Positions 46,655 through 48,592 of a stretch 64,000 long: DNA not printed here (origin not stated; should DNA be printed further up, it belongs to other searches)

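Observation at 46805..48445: Arginyl-tRNA synthetase whose HIGH catalytic motif is replaced by TVAN while KMSKS is intact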

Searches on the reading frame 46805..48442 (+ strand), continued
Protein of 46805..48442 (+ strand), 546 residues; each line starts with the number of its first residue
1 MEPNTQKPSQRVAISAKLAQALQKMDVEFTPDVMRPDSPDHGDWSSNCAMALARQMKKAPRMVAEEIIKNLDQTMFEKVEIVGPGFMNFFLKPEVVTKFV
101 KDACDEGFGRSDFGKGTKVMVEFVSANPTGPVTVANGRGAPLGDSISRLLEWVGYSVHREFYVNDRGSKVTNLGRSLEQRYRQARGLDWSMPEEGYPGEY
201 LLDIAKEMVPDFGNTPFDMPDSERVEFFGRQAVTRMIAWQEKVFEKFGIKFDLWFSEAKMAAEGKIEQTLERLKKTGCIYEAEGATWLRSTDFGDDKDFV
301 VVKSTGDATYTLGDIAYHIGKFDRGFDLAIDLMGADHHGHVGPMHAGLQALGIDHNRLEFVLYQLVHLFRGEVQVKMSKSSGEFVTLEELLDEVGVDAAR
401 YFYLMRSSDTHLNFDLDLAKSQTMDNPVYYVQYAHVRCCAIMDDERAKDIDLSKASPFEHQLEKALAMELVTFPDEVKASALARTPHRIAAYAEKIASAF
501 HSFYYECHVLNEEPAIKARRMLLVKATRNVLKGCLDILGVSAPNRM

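Call 12: find_encoding_contigs(protein=P0005, flank=10000, max_places=3)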
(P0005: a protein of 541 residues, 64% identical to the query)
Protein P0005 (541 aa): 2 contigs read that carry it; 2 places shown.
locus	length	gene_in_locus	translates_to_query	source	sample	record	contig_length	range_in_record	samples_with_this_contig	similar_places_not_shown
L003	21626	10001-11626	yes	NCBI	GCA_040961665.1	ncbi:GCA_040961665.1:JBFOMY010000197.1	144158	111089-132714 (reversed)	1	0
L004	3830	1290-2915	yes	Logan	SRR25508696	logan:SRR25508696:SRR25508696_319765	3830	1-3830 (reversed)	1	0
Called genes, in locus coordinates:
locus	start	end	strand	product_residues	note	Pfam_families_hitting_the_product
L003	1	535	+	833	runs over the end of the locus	PF00521:DNA_topoisoIV, PF03989:DNA_gyraseA_C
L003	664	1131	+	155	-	PF01951:Archease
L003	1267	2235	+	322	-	PF07143:AttH (weak)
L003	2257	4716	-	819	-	PF13289:SIR2_2, PF25199:nSTAND_NTPase5 (weak), PF20720:nSTAND3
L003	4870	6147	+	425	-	PF00709:Adenylsucc_synt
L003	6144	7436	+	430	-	PF00206:Lyase_1, PF10397:ADSL_C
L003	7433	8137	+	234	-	PF01259:SAICAR_synt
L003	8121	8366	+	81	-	PF02700:PurS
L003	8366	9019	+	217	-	PF07685:GATase_3, PF13507:GATase_5, PF01965:DJ-1_PfpI (weak)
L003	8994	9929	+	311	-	PF04972:BON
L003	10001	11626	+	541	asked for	PF03485:Arg_tRNA_synt_N, PF00750:tRNA-synt_1d, PF09334:tRNA-synt_1g (faint), PF01921:tRNA-synt_1f (weak), PF05746:DALR_1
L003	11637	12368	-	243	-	-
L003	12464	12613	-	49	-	-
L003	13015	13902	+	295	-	PF14494:DUF4436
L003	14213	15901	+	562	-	PF03814:KdpA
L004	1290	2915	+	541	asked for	PF03485:Arg_tRNA_synt_N, PF00750:tRNA-synt_1d, PF09334:tRNA-synt_1g (faint), PF01921:tRNA-synt_1f (weak), PF05746:DALR_1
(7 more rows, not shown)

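Call 13: find_related_loci(query=window:46805-48442:+, collection=genome_contigs, flank=10000)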
Query window:46805-48442:+ (546 aa) in genome_contigs; peptide patterns used: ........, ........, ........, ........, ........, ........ (x = any residue, [..] = any of these).
45 stretches matched a pattern; 9 encode a relative of the query (tblastn E <= 1e-3); 9 distinct loci.
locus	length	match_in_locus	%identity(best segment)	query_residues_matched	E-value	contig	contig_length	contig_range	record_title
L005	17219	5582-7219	87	1-546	0e+0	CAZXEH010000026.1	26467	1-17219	MAG TPA_asm: uncultured Caldisericales bacterium isolate binchicken_co20_338 genome assembly, contig: NODE_3808_length_2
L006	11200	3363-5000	86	1-546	0e+0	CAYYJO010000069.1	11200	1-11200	MAG TPA_asm: uncultured Caldisericales bacterium isolate binchicken_co269_144 genome assembly, contig: NODE_5855_length_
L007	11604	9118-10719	62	14-546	0e+0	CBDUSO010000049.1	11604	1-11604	MAG TPA_asm: uncultured bacterium isolate SRR22302365_binner12_Refined_153 genome assembly, contig: ERZ25074835.3936, wh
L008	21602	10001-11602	64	14-546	0e+0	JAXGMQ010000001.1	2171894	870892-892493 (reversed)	MAG: Caldisericia bacterium isolate AnMBR.bin236 bin236_1, whole genome shotgun sequence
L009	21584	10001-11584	64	20-546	0e+0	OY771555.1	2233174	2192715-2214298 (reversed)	MAG: Caldisericia bacterium isolate 048577e4-24bb-4769-bfae-6f43d69425f4 genome assembly, chromosome: 1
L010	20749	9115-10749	63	9-546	0e+0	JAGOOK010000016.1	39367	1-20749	MAG: Caldisericia bacterium isolate Go_SlDig_bin_249 Go_SlDig_2686_length_39367_cov_18.913889, whole genome shotgun sequ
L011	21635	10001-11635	63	9-546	0e+0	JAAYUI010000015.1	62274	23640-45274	MAG: Caldisericales bacterium isolate AS27yjCOA_144 85888_AS27, whole genome shotgun sequence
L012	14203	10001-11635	63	9-546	0e+0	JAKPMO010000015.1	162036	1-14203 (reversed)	MAG: Caldisericota bacterium isolate JPAS_metabat.17 k141_603297, whole genome shotgun sequence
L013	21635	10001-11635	63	9-546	0e+0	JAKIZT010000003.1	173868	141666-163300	MAG: Caldisericales bacterium isolate UR.bin110 NODE_3_length_173868_cov_12.149605, whole genome shotgun sequence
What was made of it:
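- These genomes are small, about 2.2 Mb (call 13).
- Tried and rejected: The single genome_contigs scan was spent identifying the lineage (call 13), and no tool reads a whole chromosome.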

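Call 19: search_solved_structures(query=window:46805-48442:+, show_alignments=2)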
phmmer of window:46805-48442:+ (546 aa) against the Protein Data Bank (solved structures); distinct sequences matched with E-value up to 0.001: 13.
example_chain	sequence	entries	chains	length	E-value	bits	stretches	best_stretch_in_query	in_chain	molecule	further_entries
3fnr_A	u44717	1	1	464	6.1e-80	272.6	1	110-546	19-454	Arginyl-tRNA synthetase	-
2zue_A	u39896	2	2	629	2e-47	165.3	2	20-324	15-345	Arginyl-tRNA synthetase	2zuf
6ao8_A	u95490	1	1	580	5.9e-37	130.7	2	18-328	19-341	Arginine--tRNA ligase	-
4oby_A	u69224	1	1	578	5.5e-35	124.2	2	15-400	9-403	Arginine--tRNA ligase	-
5yym_A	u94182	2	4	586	5.8e-35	124.2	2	15-400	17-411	Arginine--tRNA ligase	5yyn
5b63_A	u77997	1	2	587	5.8e-35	124.1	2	15-400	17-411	Arginine--tRNA ligase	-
1iq0_A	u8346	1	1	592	9.3e-28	100.4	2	11-322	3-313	ARGINYL-TRNA SYNTHETASE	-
4q2t_A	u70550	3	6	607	3.8e-26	95.1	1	26-179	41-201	Arginine--tRNA ligase, cytoplasmic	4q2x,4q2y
4zaj_A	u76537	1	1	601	5.3e-26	94.6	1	26-179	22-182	Arginine--tRNA ligase, cytoplasmic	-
4r3z_B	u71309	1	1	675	8e-26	94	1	26-179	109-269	Arginine--tRNA ligase, cytoplasmic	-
5jld_A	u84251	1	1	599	3.9e-20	75.2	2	370-541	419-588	Arginyl-tRNA synthetase, putative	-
1bs2_A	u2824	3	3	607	1.5e-16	63.4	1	75-546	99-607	PROTEIN (ARGINYL-TRNA SYNTHETASE) | ARGINYL-TRNA SYNTHETASE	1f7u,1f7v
3gdz_A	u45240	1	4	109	8.8e-12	47.7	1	13-100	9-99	Arginyl-tRNA synthetase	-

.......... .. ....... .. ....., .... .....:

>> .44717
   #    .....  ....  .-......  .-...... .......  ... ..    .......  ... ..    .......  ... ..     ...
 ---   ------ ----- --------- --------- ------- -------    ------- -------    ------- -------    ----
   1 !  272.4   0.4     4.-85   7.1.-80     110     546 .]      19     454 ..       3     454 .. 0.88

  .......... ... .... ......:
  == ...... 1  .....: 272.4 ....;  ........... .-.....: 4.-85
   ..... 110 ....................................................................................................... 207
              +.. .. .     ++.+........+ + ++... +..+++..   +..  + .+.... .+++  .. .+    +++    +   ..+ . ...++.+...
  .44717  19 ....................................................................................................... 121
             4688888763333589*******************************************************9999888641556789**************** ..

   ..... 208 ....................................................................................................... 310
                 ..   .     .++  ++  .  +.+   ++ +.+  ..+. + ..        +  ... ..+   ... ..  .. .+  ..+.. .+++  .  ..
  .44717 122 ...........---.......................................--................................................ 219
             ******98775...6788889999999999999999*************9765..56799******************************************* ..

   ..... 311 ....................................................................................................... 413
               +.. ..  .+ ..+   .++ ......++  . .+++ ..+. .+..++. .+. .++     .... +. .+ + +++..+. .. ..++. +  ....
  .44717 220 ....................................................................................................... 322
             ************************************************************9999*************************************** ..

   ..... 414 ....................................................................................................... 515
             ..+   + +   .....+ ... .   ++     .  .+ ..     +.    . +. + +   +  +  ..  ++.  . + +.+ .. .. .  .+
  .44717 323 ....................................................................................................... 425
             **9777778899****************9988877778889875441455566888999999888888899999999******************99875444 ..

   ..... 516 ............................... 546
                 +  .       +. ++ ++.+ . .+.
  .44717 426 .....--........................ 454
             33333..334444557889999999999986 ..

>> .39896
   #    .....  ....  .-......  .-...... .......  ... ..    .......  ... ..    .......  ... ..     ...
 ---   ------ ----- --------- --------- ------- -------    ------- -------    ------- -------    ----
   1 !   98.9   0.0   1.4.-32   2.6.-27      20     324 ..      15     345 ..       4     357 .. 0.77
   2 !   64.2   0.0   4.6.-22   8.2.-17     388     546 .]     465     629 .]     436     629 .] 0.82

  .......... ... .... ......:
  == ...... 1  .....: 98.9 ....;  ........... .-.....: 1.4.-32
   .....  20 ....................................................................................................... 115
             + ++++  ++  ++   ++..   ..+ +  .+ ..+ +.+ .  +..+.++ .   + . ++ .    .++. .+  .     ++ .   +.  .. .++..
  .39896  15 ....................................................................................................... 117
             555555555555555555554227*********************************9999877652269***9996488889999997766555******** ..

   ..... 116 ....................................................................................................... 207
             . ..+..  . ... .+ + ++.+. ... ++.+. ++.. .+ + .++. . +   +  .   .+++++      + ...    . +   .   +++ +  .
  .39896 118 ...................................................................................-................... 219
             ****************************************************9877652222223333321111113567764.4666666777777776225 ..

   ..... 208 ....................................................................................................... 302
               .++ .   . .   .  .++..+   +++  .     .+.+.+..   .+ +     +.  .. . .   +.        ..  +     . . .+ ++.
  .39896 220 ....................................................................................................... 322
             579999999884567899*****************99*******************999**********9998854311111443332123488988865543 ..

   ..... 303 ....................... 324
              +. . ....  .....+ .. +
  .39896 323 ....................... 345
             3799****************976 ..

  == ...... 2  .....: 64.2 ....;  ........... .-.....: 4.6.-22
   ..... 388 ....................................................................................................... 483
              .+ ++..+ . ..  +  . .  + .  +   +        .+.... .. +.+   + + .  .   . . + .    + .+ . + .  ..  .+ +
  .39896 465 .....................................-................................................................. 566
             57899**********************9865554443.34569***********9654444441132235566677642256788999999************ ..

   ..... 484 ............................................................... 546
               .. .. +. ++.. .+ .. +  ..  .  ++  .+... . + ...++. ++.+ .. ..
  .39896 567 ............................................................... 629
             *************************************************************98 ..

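Call 22: search_protein_families(library=ncbifam, proteins=[window:46805-48442:+], max_evalue=0.001)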
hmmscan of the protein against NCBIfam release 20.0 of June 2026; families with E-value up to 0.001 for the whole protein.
window:46805-48442:+ (546 aa): 15 families
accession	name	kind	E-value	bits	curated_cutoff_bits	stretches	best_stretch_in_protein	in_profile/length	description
TIGR00456.1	argS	equivalog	1.6e-121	406.5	261.65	1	14-546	5-569/569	arginine--tRNA ligase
NF002447.0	PRK01611.3-4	equivalog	5.8e-60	203.4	460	2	11-325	6-325/613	arginine--tRNA ligase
NF002446.0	PRK01611.3-3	equivalog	1.1e-55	189.2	399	2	228-546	281-636/636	arginine--tRNA ligase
NF045898.1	ArgS_rel_codon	equivalog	5.1e-35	121.5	340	2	389-545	170-326/327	ArgS-related anticodon-binding protein NrtL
TIGR00398.1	metG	equivalog_domain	2.7e-08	33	336.35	1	374-409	325-360/530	methionine--tRNA ligase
NF001100.0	PRK00133.1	equivalog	8.8e-07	27.8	587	0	375-496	329-449/676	methionine--tRNA ligase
TIGR00392.1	ileS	equivalog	7.2e-05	21.1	621.4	1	376-444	611-680/861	isoleucine--tRNA ligase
NF011108.0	PRK14536.1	equivalog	8.2e-05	21.6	780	0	359-418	262-322/490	cysteine--tRNA ligase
TIGR00211.2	glyS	equivalog_domain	0.00011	20.9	300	1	432-536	576-680/684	glycine--tRNA ligase subunit beta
TIGR00395.1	leuS_arch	equivalog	0.00012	20.2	648.5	1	375-433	619-676/938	leucine--tRNA ligase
NF008900.0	PRK12267.1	equivalog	0.00013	20.6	598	1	367-407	290-329/648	methionine--tRNA ligase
NF008957.0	PRK12300.1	subfamily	0.00026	19.1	677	1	376-428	626-677/946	leucine--tRNA ligase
TIGR00435.1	cysS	equivalog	0.00028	20.1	340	1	375-470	264-358/466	cysteine--tRNA ligase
TIGR00422.1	valS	equivalog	0.00048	18.2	612.1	1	367-417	517-568/863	valine--tRNA ligase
NF009687.0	PRK13208.1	equivalog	0.00089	17.5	738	0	372-408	530-566/801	valine--tRNA ligase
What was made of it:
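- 46805..48445 (+): argS coding sequence: 546 aa plus stop, a full-length arginyl-tRNA synthetase. TIGR00456 argS equivalog 406.5 bits against a cut-off of 261.65 (call 22).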

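Call 24: find_encoding_contigs(protein=P0001, flank=10000, max_places=3)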
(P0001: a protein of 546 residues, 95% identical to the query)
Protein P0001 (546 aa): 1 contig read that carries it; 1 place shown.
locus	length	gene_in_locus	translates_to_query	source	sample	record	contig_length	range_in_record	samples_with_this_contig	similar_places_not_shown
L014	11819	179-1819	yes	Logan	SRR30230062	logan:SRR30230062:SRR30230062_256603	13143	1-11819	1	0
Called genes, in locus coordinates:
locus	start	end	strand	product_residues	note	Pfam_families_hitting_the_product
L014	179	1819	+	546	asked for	PF03485:Arg_tRNA_synt_N, PF00750:tRNA-synt_1d (weak), PF09334:tRNA-synt_1g (faint), PF00750:tRNA-synt_1d, PF01921:tRNA-synt_1f (faint), PF05746:DALR_1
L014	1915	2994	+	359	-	PF00583:Acetyltransf_1, PF13673:Acetyltransf_10 (weak), PF13508:Acetyltransf_7, PF14542:Acetyltransf_CG (faint)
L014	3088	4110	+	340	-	PF13302:Acetyltransf_3 (faint), PF00583:Acetyltransf_1 (weak), PF13673:Acetyltransf_10 (faint), PF13508:Acetyltransf_7 (faint), PF14542:Acetyltransf_CG (faint)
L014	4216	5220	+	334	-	PF13673:Acetyltransf_10 (faint), PF00583:Acetyltransf_1 (weak), PF13508:Acetyltransf_7 (weak)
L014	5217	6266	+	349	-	PF13508:Acetyltransf_7 (faint), PF00583:Acetyltransf_1 (weak)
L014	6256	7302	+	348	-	PF00583:Acetyltransf_1, PF13508:Acetyltransf_7 (faint), PF13673:Acetyltransf_10 (faint), PF14542:Acetyltransf_CG (faint)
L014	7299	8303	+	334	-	PF13302:Acetyltransf_3 (faint), PF00583:Acetyltransf_1, PF13673:Acetyltransf_10 (faint), PF13508:Acetyltransf_7 (faint)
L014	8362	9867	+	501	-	-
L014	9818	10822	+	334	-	-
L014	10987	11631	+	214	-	PF01891:CbiM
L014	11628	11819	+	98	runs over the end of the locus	PF13190:PDGLE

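Call 41: search_protein_families(library=padloc, proteins=[window:46805-48442:+], max_evalue=0.01)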
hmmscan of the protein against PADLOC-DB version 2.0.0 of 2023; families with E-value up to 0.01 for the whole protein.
window:46805-48442:+ (546 aa): 0 families

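Call 46: search_protein_representatives(protein=window:46805-48442:+)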
Query: 546 residues. Proteins with E-value up to 0.001 (for the whole library): 18900; up to 1e-10: 10057; up to 1e-30: 3004. The best 150 are listed.
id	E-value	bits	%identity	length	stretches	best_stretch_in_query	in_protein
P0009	3.8e-225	765.0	63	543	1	30-546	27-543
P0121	4.0e-144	497.6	46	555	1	34-546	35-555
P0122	5.3e-144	497.2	46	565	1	34-546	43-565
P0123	7.0e-142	490.2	45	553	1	25-546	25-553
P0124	9.0e-142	489.9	46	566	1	25-546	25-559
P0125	8.0e-139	480.1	44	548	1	14-546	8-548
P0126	1.2e-138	479.6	44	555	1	13-546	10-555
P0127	1.5e-134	466.0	41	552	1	22-546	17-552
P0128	1.6e-133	462.6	43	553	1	33-546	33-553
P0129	1.8e-133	462.4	45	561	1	29-546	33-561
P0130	2.1e-133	462.2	45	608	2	25-442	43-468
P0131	1.0e-131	456.7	45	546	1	34-546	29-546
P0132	7.6e-131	453.8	43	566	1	21-535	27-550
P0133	6.6e-130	450.7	44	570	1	30-546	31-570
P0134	1.6e-129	449.5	43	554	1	34-546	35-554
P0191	8.4e-119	414.1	40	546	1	28-546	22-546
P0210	2.3e-117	409.3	41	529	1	37-546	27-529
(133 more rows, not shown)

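Call 58: predict_structure(alignment_id=A2)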
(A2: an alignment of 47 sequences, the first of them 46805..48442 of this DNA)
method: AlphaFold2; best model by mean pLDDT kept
length: 546 residues; sequences in the alignment: 47
mean_pLDDT: 94.5   pTM: 0.92
mean pLDDT of the five models: 94.5, 94.2, 93.9, 93.9, 93.5
residues with pLDDT >= 90: 502; 70-90: 35; 50-70: 4; < 50: 5
segments of 3 or more residues with pLDDT < 50: 1-5
pLDDT, mean of each block of 10 residues (from residue 1): 58 95 96 92 96 96 98 97 94 96 95 97 89 89 98 98 92 96 97 91 96 96 95 95 96 96 97 96 96 95 94 96 98 92 96 96 93 84 86 97 95 94 96 98 95 94 97 96 98 98 96 95 98 98 96
secondary structure, 60 per line:
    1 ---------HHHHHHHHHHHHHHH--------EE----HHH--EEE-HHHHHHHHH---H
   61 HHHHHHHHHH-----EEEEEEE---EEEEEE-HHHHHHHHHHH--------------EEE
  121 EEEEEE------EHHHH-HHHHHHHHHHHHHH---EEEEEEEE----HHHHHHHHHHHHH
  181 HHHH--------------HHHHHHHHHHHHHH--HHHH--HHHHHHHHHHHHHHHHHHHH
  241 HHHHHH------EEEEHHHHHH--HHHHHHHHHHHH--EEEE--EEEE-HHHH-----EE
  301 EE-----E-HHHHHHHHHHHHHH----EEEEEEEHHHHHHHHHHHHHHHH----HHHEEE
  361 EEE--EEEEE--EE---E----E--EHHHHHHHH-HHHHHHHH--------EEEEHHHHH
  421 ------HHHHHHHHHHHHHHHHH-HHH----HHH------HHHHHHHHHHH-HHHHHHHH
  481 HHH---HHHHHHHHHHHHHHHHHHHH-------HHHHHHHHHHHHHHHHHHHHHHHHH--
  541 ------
elements in order: H10-24 E44-46 H48-56 H60-70 E76-82 E86-91 H93-103 E118-126 H134-137 H139-152 E156-163 H168-184 H199-212 H215-218 H221-246 E253-256 H257-262 H265-276 E279-282 E285-288 H290-293 E299-302 H310-323 E328-334 H335-350 E358-363 E366-370 H387-394 H396-403 E412-415 H416-420 H427-443 H461-471 H473-483 H487-506 H514-538
